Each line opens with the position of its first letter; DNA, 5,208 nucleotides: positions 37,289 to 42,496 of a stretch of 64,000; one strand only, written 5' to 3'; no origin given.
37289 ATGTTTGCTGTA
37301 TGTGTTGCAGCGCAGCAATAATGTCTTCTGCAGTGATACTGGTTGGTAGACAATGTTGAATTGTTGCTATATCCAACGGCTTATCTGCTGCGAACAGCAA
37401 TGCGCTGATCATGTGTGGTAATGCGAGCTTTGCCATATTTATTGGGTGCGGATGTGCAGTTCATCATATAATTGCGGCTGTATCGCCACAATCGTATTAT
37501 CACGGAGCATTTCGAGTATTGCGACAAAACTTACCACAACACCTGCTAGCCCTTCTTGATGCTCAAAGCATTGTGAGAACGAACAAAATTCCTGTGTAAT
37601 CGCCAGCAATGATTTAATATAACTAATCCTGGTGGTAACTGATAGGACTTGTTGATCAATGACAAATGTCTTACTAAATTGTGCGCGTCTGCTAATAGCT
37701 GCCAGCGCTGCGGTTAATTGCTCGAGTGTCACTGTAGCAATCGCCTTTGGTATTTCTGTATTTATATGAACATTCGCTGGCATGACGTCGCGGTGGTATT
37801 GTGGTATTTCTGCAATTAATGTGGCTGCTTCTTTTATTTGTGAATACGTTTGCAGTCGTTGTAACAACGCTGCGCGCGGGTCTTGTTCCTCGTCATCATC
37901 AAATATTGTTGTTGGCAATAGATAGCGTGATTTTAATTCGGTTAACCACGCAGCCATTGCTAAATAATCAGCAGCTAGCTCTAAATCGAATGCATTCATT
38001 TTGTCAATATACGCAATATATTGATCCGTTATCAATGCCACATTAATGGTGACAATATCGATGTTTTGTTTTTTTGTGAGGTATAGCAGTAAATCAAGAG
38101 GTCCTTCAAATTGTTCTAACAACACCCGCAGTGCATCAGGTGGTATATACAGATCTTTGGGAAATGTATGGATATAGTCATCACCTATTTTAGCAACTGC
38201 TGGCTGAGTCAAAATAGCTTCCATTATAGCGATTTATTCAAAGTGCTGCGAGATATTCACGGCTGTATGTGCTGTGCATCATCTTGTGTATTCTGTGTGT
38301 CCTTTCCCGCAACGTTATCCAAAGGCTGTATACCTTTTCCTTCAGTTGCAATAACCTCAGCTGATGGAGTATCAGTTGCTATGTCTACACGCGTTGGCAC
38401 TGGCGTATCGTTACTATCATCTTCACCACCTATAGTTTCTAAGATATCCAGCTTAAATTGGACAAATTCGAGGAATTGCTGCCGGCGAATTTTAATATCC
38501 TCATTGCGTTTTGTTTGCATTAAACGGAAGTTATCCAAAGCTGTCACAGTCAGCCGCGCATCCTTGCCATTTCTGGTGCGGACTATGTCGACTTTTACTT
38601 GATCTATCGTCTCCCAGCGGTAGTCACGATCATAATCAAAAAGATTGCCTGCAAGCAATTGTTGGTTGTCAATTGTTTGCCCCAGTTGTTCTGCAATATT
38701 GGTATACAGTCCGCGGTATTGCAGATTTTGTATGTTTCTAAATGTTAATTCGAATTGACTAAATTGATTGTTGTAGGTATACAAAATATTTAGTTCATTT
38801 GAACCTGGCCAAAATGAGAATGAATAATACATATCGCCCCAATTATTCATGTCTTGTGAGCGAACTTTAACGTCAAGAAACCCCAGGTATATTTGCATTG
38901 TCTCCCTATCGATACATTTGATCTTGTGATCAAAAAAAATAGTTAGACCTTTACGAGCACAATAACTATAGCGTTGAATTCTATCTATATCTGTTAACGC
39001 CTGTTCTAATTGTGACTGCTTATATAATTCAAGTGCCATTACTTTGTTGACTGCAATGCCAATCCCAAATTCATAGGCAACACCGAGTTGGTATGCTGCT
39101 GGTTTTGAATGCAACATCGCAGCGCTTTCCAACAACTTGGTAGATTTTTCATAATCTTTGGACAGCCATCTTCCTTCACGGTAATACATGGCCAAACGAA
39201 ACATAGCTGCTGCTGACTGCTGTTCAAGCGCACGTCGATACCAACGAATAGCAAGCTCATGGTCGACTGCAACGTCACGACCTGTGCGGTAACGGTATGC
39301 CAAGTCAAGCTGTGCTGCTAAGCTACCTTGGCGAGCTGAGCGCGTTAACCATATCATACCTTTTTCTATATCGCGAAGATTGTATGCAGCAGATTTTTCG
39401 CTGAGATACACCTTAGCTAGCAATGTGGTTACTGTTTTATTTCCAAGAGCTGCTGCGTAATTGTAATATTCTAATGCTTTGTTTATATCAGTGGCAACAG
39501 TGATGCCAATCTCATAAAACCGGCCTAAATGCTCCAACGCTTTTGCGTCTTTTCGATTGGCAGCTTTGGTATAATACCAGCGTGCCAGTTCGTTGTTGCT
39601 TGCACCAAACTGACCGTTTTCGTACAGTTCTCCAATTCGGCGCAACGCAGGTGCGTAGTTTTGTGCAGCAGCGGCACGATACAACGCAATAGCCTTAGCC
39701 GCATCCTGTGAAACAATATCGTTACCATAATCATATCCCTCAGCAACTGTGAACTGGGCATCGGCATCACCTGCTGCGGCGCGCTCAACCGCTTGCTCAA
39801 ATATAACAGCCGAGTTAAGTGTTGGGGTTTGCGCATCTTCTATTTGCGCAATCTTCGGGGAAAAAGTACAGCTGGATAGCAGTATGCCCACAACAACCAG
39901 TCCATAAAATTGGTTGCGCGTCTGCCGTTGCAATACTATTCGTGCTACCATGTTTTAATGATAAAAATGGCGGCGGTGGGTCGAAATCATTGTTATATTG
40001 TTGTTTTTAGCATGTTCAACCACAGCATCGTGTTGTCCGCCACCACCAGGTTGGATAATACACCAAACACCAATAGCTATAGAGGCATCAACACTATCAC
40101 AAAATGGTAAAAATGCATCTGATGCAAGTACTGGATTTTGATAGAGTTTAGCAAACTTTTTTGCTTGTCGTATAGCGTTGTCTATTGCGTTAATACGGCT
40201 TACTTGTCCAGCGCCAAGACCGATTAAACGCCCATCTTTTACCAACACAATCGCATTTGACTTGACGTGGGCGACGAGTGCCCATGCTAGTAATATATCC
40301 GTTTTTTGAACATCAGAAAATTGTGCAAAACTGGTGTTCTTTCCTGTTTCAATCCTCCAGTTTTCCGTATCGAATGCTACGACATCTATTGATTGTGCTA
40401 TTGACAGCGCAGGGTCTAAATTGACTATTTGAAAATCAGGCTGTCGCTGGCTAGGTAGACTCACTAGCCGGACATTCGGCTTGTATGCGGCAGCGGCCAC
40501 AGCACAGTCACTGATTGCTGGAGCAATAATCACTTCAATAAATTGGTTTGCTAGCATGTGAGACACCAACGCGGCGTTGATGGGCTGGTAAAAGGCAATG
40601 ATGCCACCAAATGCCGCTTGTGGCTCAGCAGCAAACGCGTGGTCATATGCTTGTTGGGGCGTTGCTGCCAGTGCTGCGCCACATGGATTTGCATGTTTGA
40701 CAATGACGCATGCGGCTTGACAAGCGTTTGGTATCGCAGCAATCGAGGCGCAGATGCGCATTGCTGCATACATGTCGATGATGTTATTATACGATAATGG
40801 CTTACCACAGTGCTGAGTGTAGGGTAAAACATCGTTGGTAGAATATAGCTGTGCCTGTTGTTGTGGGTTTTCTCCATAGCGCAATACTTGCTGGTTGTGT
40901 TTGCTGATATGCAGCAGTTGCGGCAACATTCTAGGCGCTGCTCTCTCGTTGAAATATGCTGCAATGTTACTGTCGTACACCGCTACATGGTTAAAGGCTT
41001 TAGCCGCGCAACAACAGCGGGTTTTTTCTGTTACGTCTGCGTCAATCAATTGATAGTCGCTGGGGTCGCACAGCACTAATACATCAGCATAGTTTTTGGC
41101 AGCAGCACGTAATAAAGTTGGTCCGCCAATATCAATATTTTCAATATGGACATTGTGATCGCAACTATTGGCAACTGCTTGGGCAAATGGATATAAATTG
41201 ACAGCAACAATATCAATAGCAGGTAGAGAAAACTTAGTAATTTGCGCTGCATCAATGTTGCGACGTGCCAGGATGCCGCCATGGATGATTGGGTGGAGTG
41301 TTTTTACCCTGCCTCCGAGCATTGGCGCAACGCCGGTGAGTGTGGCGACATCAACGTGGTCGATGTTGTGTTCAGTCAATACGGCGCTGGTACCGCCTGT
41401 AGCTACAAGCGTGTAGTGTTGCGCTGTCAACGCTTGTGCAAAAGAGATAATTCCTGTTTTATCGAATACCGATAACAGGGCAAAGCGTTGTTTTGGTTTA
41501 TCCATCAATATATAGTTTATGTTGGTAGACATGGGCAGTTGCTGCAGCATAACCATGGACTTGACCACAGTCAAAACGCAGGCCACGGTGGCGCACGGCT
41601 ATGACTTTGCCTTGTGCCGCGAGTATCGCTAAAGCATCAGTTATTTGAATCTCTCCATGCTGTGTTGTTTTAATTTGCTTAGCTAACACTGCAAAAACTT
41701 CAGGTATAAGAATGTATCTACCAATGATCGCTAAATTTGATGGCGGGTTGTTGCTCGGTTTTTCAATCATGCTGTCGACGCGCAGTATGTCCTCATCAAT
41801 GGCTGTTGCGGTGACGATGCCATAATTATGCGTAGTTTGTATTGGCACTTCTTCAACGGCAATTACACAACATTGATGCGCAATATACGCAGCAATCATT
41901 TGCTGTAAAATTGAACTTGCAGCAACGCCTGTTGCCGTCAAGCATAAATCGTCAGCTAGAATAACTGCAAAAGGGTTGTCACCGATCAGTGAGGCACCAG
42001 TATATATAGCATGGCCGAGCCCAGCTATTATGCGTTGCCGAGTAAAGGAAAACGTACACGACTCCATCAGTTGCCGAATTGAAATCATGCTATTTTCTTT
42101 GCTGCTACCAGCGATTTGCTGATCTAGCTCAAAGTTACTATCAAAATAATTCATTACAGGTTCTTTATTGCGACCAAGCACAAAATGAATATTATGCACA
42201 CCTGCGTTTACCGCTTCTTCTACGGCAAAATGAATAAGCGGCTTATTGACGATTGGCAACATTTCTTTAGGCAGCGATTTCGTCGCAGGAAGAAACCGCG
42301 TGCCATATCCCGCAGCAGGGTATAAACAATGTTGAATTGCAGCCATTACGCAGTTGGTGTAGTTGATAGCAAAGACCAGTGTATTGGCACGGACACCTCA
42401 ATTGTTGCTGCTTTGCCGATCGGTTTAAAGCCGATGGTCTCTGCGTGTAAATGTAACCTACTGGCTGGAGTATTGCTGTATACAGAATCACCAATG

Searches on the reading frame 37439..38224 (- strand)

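Call 86: search_protein_families(library=pfam, proteins=[window:37439-38224:-], max_evalue=0.00001)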
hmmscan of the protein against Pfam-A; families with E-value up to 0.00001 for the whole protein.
window:37439-38224:- (261 aa): 1 family
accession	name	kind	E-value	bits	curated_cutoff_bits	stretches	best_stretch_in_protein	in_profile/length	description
PF02616.19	SMC_ScpA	-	2.5e-24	87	24.6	1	51-259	3-230/232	Segregation and condensation protein ScpA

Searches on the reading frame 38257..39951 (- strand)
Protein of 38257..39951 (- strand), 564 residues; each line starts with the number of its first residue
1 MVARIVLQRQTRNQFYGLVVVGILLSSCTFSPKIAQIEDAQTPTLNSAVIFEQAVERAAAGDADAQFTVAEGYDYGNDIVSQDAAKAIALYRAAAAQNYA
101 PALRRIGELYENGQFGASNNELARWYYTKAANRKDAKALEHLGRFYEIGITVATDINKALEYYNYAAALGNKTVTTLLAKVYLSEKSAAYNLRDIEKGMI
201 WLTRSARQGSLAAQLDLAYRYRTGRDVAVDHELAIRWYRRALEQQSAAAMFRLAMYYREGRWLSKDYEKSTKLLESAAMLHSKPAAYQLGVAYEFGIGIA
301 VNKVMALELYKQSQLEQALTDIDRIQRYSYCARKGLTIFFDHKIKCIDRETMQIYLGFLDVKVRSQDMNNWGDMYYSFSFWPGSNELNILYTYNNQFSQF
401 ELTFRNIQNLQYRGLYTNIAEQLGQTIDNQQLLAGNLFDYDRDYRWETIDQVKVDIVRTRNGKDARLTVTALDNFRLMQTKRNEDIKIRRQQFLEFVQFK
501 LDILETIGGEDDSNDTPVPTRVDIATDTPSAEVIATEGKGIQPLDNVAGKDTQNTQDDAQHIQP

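Call 86: search_protein_families(library=pfam, proteins=[window:38257-39951:-], max_evalue=0.00001)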
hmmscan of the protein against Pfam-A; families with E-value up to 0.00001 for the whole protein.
window:38257-39951:- (564 aa): 1 family
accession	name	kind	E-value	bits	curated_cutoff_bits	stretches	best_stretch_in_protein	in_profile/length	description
PF08238.18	Sel1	-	1.7e-38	130.1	30.7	1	212-245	2-35/36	Sel1 repeat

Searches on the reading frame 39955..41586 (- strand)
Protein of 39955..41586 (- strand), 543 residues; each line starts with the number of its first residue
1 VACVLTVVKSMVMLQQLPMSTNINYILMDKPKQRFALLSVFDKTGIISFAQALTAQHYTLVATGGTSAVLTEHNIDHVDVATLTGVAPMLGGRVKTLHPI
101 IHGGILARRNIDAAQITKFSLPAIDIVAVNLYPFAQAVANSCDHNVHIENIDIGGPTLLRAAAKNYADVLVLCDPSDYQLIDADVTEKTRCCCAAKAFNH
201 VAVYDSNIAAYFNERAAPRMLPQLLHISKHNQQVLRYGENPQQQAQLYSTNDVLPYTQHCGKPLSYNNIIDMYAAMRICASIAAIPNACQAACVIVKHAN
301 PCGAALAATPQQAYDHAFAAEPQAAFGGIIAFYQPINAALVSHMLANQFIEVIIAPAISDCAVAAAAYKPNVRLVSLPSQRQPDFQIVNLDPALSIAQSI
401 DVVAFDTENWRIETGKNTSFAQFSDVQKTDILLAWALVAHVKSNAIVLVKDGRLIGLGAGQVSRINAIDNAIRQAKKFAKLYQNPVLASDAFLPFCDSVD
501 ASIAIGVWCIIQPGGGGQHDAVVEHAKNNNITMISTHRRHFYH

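Call 86: search_protein_families(library=pfam, proteins=[window:39955-41586:-], max_evalue=0.00001)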
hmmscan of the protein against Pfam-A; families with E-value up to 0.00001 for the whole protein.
window:39955-41586:- (543 aa): 2 families
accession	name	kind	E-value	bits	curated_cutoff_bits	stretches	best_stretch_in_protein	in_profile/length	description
PF01808.24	AICARFT_IMPCHas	-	2.1e-84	284.1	25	1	162-473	1-310/311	AICARFT/IMPCHase bienzyme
PF02142.27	MGS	-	1.8e-15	57.3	24.1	1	45-157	1-94/94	MGS-like domain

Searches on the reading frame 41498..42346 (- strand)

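Call 86: search_protein_families(library=pfam, proteins=[window:41498-42346:-], max_evalue=0.00001)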
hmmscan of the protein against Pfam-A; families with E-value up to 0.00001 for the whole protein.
window:41498-42346:- (282 aa): 1 family
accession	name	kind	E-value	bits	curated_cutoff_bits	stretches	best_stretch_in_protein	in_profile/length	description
PF00483.29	NTP_transferase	-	3.1e-29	102.7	21.2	1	11-273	6-242/245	Nucleotidyl transferase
